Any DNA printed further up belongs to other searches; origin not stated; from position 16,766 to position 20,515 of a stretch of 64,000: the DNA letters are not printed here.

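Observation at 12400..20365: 1962-aa secreted giant protein co-oriented with a 663-aa outer-membrane barrel: candidate surface-layer/adhesin plus anchor or exporter pair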

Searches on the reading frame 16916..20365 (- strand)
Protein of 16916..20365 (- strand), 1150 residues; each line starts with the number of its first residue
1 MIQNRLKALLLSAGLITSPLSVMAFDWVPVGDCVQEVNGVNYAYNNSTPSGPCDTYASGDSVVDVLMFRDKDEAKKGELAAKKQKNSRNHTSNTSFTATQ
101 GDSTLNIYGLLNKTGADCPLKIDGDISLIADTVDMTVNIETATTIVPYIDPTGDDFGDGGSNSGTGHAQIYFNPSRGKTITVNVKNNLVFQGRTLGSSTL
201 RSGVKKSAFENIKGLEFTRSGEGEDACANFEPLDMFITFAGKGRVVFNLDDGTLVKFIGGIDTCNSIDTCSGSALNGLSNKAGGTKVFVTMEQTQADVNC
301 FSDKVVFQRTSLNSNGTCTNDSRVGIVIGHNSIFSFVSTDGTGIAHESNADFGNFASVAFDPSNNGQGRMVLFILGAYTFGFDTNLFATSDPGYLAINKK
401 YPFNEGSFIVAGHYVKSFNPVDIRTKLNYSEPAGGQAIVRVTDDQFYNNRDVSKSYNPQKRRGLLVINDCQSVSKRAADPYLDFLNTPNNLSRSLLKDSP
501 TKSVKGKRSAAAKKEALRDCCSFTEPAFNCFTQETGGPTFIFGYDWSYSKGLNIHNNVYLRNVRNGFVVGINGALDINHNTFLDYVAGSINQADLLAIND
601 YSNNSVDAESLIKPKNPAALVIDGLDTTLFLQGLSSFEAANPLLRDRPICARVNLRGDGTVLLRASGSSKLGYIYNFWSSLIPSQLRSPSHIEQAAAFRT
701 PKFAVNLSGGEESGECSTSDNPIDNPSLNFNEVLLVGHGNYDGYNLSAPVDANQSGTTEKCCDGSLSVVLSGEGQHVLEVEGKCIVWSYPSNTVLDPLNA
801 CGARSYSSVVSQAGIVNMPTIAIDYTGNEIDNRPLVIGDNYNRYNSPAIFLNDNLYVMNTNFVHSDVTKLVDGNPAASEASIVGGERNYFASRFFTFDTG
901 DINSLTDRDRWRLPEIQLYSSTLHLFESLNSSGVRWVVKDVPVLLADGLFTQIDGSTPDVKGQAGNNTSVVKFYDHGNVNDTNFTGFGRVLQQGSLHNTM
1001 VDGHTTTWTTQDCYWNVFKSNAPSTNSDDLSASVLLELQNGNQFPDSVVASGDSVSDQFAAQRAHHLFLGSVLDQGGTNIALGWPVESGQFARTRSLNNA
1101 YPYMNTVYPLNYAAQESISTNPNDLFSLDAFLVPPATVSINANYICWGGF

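Call 72: search_protein_representatives(alignment_id=A5)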
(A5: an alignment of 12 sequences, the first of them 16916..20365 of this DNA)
Query: 12 sequences, 993 profile positions. Proteins with E-value up to 0.001 (for the whole library): 272; up to 1e-10: 233; up to 1e-30: 95. The best 150 are listed.
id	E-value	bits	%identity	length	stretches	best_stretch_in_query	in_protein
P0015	0.0e+00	1465.4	-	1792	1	1-993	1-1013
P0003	0.0e+00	1366.0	-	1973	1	1-993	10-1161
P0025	0.0e+00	1347.8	-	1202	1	1-993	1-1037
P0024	0.0e+00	1341.1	-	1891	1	2-993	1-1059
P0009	0.0e+00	1340.5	-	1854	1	1-993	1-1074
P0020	0.0e+00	1288.4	-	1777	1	2-993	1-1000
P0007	0.0e+00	1228.3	-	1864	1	1-993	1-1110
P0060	0.0e+00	1222.6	-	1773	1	2-993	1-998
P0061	0.0e+00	1176.3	-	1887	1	2-993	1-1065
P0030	0.0e+00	1176.0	-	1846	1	21-993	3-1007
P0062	0.0e+00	1139.5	-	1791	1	2-993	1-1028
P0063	0.0e+00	1126.9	-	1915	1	3-993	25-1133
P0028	0.0e+00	1077.5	-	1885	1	2-993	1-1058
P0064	0.0e+00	1067.6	-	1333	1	2-993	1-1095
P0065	0.0e+00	1060.8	-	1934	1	25-993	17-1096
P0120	4.2e-59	216.8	-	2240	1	94-973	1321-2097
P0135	3.2e-37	144.4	-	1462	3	84-328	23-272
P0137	5.5e-36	140.3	-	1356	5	692-926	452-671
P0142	4.3e-31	124.1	-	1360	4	685-889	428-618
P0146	1.2e-28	116.0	-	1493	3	220-532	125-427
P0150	8.8e-28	113.1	-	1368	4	628-900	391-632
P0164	2.5e-24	101.7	-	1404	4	645-900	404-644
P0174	8.8e-22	93.3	-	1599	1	706-962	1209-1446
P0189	3.3e-20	88.0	-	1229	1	710-956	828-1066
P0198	7.0e-19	83.7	-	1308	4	722-888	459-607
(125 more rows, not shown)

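Call 74: list_cluster_members(proteins=[P0135, P0137, P0142, P0146, P0150, P0164, P0174, P0189, P0120, P0198])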
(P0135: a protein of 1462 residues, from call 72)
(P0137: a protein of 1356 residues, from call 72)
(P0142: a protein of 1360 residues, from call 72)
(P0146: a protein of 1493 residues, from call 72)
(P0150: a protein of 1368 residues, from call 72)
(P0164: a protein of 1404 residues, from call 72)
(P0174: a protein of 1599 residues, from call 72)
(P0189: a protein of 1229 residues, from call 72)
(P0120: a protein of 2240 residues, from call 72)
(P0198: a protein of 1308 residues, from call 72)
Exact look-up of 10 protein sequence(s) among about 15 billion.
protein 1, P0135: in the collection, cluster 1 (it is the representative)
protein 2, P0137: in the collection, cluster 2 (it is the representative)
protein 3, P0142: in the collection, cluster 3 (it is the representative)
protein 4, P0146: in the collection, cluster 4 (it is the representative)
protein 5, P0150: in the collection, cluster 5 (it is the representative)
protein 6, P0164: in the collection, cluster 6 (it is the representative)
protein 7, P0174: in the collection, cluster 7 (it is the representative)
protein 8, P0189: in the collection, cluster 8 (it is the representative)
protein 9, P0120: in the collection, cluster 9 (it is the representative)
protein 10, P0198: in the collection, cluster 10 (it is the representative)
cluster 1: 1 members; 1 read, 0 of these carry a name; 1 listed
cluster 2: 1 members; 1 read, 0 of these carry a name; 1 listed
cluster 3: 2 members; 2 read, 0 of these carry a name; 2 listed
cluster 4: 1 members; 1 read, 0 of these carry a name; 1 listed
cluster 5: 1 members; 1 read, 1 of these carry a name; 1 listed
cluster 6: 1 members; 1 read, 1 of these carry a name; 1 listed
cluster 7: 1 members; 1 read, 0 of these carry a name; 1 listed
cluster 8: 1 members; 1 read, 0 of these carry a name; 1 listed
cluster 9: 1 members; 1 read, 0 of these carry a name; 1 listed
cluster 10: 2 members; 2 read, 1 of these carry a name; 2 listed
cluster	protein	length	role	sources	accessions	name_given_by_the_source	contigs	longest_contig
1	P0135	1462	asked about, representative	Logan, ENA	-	-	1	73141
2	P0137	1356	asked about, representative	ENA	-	-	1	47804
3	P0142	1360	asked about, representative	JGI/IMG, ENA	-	-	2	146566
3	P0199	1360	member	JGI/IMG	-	-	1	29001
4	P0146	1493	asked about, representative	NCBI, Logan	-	-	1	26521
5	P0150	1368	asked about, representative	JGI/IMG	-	hypothetical protein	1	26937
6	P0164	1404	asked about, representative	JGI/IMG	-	hypothetical protein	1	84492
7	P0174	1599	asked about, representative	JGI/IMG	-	-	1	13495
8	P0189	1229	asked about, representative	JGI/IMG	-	-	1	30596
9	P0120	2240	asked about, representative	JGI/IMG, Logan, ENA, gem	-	-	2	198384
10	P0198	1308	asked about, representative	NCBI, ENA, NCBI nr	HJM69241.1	MAG TPA: hypothetical protein QGF02_04810 [Candidatus Babeliales bacterium] | hypothetical protein [Candidatus Babeliales bacterium]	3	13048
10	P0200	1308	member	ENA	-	-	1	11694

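Call 75: search_protein_families(library=pfam, proteins=[P0135, P0137, P0146, P0164, P0174, P0198], max_evalue=0.01)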
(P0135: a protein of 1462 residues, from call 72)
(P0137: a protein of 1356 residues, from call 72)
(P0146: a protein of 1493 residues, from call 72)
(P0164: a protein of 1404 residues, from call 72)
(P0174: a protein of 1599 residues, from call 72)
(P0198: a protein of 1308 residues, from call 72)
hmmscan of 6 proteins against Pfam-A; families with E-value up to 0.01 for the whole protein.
P0135 (1462 aa): 0 families

P0137 (1356 aa): 0 families

P0146 (1493 aa): 0 families

P0164 (1404 aa): 0 families

P0174 (1599 aa): 0 families

P0198 (1308 aa): 0 families

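Call 77: find_related_loci(query=A6, collection=metagenome_contigs, flank=6000)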
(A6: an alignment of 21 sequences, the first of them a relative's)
Query A6 (1404 aa) in metagenome_contigs; peptide patterns used: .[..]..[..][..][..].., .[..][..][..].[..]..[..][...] (x = any residue, [..] = any of these).
261 stretches matched a pattern; 99 encode a relative of the query (tblastn E <= 1e-3); the best 80 are kept; 77 distinct loci.
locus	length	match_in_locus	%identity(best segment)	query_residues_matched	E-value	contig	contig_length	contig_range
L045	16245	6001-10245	42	7-1402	0e+0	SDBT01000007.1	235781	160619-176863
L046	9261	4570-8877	40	1-1389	0e+0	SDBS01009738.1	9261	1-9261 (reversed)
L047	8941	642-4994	40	1-1402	0e+0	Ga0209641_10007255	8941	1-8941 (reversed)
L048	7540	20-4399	44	21-1402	0e+0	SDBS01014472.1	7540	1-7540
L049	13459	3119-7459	39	1-1402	0e+0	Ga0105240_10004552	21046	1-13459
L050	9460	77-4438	38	27-1389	0e+0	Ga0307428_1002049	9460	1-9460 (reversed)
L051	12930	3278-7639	40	1-1403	0e+0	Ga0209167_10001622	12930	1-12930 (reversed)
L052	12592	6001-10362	40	1-1403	0e+0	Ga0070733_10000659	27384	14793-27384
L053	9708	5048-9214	41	1-1396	0e+0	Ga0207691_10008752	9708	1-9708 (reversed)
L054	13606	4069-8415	38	1-1402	0e+0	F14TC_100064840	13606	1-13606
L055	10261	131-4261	40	1-1366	0e+0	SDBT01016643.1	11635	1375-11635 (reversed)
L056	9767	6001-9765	42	1-1223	0e+0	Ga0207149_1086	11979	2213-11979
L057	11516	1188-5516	39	5-1402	0e+0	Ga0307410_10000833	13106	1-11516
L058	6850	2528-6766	38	23-1368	0e+0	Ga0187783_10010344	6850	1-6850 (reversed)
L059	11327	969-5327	39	1-1402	0e+0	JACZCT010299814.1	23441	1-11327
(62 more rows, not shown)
